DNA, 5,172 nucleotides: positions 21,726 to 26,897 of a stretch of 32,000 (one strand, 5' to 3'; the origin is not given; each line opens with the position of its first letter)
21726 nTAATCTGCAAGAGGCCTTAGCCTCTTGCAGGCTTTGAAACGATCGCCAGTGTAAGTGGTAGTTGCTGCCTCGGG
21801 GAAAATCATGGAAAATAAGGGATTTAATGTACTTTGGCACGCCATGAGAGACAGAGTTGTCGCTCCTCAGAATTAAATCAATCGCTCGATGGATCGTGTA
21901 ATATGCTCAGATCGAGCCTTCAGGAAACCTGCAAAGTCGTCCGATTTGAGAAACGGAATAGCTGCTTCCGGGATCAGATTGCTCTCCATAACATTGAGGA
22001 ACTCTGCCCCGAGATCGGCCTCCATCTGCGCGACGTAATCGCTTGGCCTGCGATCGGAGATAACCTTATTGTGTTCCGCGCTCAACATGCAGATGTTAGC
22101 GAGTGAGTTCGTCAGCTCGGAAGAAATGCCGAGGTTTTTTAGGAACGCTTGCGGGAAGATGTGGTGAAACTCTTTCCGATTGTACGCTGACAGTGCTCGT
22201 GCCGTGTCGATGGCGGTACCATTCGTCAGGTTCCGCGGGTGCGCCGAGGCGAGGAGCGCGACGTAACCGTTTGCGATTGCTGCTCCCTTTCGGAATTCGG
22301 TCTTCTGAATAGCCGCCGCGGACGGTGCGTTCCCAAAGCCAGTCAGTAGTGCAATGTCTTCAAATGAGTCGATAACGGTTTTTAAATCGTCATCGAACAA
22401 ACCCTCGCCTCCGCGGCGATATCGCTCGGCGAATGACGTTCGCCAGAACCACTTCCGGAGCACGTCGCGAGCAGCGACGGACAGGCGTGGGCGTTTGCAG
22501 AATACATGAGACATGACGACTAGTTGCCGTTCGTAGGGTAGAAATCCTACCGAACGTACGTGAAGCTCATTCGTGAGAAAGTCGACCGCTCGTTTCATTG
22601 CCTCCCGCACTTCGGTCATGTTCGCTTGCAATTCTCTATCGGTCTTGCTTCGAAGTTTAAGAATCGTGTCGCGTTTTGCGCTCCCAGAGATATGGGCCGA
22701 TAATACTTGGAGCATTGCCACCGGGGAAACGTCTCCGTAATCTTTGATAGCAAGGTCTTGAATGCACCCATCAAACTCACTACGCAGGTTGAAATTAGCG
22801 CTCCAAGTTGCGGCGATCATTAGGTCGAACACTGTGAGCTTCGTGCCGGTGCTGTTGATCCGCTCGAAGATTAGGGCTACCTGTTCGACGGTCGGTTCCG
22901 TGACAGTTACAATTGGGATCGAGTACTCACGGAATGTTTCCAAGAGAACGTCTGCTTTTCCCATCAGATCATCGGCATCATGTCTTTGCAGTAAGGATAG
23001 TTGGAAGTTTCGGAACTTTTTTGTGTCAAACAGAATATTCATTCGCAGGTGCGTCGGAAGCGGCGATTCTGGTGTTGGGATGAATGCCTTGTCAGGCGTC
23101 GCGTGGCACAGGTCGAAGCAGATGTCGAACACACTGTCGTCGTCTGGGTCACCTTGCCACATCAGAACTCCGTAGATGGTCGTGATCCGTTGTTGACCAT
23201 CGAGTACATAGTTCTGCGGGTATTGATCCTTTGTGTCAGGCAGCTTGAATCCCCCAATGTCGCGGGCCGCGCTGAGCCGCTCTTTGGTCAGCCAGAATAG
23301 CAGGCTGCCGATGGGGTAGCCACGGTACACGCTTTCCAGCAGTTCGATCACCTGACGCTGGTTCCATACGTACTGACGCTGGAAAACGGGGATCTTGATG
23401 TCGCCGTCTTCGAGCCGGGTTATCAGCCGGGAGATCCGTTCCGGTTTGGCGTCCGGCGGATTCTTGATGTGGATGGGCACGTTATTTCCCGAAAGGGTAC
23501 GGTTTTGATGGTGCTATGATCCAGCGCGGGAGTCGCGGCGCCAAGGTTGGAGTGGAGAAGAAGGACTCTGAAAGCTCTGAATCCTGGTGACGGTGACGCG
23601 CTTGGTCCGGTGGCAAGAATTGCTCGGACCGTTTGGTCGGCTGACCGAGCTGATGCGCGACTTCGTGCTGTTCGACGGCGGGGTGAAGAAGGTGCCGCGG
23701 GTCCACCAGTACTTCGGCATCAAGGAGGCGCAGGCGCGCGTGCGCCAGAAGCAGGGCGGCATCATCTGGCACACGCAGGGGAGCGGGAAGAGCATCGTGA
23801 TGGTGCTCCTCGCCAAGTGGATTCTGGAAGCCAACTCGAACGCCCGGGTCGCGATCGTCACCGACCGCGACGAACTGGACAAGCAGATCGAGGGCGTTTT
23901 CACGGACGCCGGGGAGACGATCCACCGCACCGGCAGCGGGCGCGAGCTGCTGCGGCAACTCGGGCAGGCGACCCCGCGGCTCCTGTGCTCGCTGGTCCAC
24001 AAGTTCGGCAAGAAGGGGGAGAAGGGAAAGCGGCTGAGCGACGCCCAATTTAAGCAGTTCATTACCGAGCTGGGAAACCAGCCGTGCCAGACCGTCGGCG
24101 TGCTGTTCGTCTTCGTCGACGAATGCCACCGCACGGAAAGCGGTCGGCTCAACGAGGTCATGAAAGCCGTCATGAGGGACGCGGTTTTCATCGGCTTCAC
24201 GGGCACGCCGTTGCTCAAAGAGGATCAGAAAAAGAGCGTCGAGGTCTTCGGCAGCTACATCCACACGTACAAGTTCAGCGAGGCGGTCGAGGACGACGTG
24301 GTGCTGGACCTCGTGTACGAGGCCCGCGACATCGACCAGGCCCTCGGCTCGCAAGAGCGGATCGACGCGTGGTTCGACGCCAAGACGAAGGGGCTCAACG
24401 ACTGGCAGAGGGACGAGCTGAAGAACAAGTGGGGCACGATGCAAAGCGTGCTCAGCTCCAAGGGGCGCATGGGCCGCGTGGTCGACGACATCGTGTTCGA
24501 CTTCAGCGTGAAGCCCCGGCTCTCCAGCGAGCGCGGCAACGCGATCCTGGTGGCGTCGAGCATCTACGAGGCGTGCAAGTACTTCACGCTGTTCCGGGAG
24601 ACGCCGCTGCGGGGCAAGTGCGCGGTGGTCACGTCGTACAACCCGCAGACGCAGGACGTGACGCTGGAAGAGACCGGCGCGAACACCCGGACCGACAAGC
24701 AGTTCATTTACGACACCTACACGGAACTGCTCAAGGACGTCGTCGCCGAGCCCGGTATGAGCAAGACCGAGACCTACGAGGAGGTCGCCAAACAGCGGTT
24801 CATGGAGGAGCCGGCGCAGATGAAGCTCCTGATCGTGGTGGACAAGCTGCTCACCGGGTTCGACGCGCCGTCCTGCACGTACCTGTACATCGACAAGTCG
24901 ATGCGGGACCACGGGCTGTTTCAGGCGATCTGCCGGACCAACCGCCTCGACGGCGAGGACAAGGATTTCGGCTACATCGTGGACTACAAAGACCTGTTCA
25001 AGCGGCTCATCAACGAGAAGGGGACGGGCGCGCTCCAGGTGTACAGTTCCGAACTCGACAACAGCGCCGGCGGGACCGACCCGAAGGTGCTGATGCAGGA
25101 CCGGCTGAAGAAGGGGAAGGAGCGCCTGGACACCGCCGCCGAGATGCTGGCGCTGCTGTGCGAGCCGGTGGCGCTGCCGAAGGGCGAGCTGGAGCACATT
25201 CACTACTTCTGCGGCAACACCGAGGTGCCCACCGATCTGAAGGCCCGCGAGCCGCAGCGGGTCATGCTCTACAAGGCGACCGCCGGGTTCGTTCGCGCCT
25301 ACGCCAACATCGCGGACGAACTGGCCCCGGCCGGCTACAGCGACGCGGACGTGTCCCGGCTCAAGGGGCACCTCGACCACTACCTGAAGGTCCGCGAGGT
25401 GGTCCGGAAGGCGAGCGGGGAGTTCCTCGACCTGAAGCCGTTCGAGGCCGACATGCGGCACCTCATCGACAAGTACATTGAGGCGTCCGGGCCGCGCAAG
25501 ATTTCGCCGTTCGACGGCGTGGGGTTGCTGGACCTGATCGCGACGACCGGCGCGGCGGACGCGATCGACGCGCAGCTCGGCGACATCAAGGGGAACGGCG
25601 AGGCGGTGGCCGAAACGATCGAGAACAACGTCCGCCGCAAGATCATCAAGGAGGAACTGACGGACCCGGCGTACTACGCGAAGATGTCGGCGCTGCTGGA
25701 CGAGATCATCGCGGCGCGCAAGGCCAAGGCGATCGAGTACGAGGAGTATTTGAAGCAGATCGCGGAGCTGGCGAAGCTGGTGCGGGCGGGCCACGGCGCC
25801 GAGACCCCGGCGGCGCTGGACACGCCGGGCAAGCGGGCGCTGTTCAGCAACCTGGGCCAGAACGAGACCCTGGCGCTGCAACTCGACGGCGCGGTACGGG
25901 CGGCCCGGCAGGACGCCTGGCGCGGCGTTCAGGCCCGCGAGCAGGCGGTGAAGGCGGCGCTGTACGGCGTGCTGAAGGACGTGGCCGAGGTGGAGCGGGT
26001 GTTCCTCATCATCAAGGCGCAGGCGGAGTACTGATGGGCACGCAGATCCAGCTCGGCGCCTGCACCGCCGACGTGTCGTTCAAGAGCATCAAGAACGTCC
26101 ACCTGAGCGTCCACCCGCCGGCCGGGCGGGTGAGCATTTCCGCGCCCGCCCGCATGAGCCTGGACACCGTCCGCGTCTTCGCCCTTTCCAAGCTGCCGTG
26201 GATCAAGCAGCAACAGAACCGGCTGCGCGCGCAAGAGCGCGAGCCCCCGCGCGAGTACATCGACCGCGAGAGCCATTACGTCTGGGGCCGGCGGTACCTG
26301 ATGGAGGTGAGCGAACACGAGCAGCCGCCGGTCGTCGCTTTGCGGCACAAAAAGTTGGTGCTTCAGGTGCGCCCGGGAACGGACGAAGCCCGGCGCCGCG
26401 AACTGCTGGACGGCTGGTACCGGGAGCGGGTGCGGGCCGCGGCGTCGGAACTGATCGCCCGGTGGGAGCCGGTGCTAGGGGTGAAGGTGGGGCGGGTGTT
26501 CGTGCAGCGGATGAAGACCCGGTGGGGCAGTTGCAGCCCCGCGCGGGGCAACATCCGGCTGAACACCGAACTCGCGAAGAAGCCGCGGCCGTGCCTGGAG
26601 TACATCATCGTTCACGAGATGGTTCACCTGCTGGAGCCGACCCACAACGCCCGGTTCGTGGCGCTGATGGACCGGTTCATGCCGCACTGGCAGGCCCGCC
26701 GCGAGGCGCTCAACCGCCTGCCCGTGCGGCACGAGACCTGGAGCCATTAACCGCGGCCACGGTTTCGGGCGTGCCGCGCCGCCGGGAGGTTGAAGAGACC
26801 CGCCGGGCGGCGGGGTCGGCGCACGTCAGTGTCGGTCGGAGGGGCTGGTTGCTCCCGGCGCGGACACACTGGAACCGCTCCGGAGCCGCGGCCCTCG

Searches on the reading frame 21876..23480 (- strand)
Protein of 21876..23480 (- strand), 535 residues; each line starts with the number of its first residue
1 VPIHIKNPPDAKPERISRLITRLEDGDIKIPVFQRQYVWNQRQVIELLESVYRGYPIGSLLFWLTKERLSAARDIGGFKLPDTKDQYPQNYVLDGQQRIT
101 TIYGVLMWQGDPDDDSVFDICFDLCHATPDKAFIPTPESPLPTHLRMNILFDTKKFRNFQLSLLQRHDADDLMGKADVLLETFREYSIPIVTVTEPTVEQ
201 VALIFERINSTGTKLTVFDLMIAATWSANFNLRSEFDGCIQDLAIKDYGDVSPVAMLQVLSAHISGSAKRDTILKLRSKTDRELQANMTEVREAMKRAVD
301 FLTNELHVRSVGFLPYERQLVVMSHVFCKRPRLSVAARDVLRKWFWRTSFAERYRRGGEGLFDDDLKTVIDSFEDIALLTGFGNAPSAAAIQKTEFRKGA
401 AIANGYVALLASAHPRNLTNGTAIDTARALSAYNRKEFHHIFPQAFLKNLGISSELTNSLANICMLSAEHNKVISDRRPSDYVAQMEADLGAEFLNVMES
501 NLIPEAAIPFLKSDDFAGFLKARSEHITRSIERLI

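Call 26: search_protein_families(library=pfam, proteins=[window:21876-23480:-], max_evalue=0.1)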
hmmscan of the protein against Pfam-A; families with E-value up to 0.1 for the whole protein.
window:21876-23480:- (535 aa): 2 families
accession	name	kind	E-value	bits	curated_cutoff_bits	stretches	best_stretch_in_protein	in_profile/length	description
PF03235.19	GmrSD_N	-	1.4e-30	107.3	33.2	1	18-221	3-194/199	GmrSD restriction endonuclease, N-terminal domain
PF06697.18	DUF1191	-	0.06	13.5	25.8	0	183-209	58-84/183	Protein of unknown function (DUF1191)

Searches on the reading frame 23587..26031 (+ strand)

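Call 26: search_protein_families(library=pfam, proteins=[window:23587-26031:+], max_evalue=0.1)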
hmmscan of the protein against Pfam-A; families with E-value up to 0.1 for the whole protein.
window:23587-26031:+ (815 aa): 7 families
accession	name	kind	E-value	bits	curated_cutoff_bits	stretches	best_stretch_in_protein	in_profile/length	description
PF18766.7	SWI2_SNF2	-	2.8e-68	230.3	26.7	1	40-275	1-220/221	SWI2/SNF2 ATPase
PF22679.2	T1R_D3-like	-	5.4e-39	134.6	27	1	316-469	2-158/158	Type I restriction enzyme subunit R domain 3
PF04851.21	ResIII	-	7.1e-17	62.2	22.5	1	36-208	3-162/164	Type III restriction enzyme, res subunit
PF13245.12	AAA_19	-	0.0011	19.6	25.1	1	47-200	3-121/134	AAA domain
PF13401.12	AAA_22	-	0.0033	18.2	27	0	55-208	5-124/130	AAA domain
PF00270.35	DEAD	-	0.0056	16.9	26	1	63-208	22-160/167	DEAD/DEAH box helicase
PF24883.2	NPHP3_N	-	0.03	15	24.8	0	57-193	22-147/164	Nephrocystin 3, N-terminal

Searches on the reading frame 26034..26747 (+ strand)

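Call 26: search_protein_families(library=pfam, proteins=[window:26034-26747:+], max_evalue=0.1)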
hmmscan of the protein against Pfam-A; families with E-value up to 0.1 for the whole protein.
window:26034-26747:+ (238 aa): 2 families
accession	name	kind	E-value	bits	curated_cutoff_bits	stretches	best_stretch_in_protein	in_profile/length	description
PF01863.23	YgjP-like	-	1.9e-61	208.1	26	1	23-228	2-206/207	YgjP-like, metallopeptidase domain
PF10263.15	SprT-like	-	1.5e-06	28.4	25.6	1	156-212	25-92/108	SprT-like family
